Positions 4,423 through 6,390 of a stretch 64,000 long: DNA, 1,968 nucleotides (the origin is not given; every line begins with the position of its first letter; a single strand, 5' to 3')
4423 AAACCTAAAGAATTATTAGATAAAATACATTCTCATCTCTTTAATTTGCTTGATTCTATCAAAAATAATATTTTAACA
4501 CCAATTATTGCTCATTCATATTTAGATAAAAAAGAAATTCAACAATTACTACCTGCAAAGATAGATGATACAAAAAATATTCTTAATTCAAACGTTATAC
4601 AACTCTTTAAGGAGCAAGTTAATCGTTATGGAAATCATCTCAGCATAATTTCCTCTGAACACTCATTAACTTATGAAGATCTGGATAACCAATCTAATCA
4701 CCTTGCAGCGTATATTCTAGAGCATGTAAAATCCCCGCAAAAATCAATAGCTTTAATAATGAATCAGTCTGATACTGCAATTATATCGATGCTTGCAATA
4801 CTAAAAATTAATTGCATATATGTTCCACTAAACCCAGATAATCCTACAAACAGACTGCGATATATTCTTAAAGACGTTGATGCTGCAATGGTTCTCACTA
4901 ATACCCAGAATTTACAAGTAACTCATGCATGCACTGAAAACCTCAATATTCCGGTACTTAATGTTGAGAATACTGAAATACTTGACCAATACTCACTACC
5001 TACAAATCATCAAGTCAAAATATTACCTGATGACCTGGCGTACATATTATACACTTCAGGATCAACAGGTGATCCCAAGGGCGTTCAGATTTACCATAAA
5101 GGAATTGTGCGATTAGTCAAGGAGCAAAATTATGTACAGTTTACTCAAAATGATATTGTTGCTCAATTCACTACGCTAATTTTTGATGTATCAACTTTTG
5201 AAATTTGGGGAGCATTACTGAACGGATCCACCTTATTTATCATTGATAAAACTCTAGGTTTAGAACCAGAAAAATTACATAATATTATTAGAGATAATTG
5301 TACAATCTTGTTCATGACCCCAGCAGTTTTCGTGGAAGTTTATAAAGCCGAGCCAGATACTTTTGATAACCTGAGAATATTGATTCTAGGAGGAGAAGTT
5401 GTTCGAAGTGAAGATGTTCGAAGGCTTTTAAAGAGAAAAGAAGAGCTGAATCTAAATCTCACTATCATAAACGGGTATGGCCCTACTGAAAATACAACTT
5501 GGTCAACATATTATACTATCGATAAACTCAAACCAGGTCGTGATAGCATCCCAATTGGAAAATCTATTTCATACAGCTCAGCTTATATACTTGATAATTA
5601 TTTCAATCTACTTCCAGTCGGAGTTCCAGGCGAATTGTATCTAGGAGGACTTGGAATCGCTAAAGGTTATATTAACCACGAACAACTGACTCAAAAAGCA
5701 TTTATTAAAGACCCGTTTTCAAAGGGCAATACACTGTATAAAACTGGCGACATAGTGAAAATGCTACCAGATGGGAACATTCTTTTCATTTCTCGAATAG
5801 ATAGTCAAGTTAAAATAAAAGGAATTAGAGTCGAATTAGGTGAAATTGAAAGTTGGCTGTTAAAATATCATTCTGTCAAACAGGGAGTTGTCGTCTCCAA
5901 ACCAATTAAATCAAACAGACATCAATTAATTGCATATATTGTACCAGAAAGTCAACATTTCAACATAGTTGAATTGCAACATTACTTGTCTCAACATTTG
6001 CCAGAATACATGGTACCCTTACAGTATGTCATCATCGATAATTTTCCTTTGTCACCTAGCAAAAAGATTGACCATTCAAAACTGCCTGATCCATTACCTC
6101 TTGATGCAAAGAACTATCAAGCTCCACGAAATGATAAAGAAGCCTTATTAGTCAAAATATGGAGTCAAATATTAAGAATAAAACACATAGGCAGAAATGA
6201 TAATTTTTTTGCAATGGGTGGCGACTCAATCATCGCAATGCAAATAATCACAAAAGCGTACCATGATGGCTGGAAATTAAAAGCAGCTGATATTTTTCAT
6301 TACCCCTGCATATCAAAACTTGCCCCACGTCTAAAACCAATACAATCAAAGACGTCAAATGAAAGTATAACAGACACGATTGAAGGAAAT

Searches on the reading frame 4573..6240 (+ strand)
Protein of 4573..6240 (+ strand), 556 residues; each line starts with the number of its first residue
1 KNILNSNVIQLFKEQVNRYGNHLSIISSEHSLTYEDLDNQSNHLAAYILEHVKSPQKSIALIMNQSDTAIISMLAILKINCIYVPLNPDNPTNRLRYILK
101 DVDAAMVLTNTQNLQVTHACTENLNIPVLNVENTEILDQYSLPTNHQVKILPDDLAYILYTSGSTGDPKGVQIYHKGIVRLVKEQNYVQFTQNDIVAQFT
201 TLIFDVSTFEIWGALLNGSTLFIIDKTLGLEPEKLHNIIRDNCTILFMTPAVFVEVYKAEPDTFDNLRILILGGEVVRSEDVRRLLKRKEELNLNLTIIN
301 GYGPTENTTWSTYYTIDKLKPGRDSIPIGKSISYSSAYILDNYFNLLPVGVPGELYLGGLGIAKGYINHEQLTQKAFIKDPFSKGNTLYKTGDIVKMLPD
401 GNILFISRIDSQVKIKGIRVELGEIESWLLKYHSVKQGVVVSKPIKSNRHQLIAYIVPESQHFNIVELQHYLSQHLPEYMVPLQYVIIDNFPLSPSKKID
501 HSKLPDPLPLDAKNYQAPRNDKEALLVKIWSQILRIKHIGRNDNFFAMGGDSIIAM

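Call 67: search_protein_families(library=ncbifam, proteins=[window:4573-6240:+], max_evalue=1e-30)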
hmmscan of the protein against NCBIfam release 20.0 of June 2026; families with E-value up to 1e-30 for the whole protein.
window:4573-6240:+ (556 aa): 27 families (the best 25 are shown)
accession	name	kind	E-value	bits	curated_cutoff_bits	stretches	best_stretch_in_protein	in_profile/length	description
NF047350.1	aureusi_NRPS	equivalog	1.6e-135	453.2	2500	1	6-555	413-942/2373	aureusimine non-ribosomal peptide synthetase AusA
TIGR01733.1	AA-adenyl-dom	subfamily_domain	1.2e-115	386.7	317.4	1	33-440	1-409/409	amino acid adenylation domain-containing protein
NF004282.0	PRK05691.1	subfamily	2.5e-111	372.3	4090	1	6-555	2188-2743/4334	non-ribosomal peptide synthase/polyketide synthase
NF041803.1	NRPS_SolG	exception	7.9e-107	358.2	2200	1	9-555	564-1123/1163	solanimycin non-ribosomal peptide synthetase SolG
NF038078.1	NRPS_MxcG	equivalog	1.3e-86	291.1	2300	1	6-553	456-1006/1442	myxochelin non-ribosomal peptide synthetase MxcG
NF003417.0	PRK04813.1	subfamily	1.2e-79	268.2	476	1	7-504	4-499/505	D-alanine--poly(phosphoribitol) ligase subunit DltA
TIGR01734.1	D-ala-DACP-lig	equivalog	6e-75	252.7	559.85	1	13-504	7-498/504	D-alanine--poly(phosphoribitol) ligase subunit DltA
NF007605.2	PRK10252.1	equivalog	1.6e-73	247.8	2400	1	7-556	455-1009/1292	enterobactin non-ribosomal peptide synthetase EntF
NF004837.0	PRK06187.1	subfamily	8.6e-57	192.6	476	1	7-506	9-520/531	long-chain-fatty-acid--CoA ligase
TIGR03098.1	ligase_PEP_1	hypoth_equivalog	1.3e-55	188.8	592.35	1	9-504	3-514/517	acyl-CoA ligase (AMP-forming), exosortase A system-associated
NF052269.1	Staph_lig_FadD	equivalog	8.7e-53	179.4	650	1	29-504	25-489/499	long-chain-fatty-acid--CoA ligase FadD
NF006181.0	PRK08314.1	subfamily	7.9e-45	153.1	705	0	135-504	188-550/563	long-chain-fatty-acid--CoA ligase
TIGR03443.1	alpha_am_amid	equivalog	1.6e-44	151.7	1030.1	0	26-463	265-754/1390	L-aminoadipate-semialdehyde dehydrogenase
TIGR01923.1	menE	equivalog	1.5e-40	139.4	330.15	1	33-504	1-442/442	o-succinylbenzoate--CoA ligase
NF006182.0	PRK08316.1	subfamily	2.1e-37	128.8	663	1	7-499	12-508/523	fatty acyl-CoA synthetase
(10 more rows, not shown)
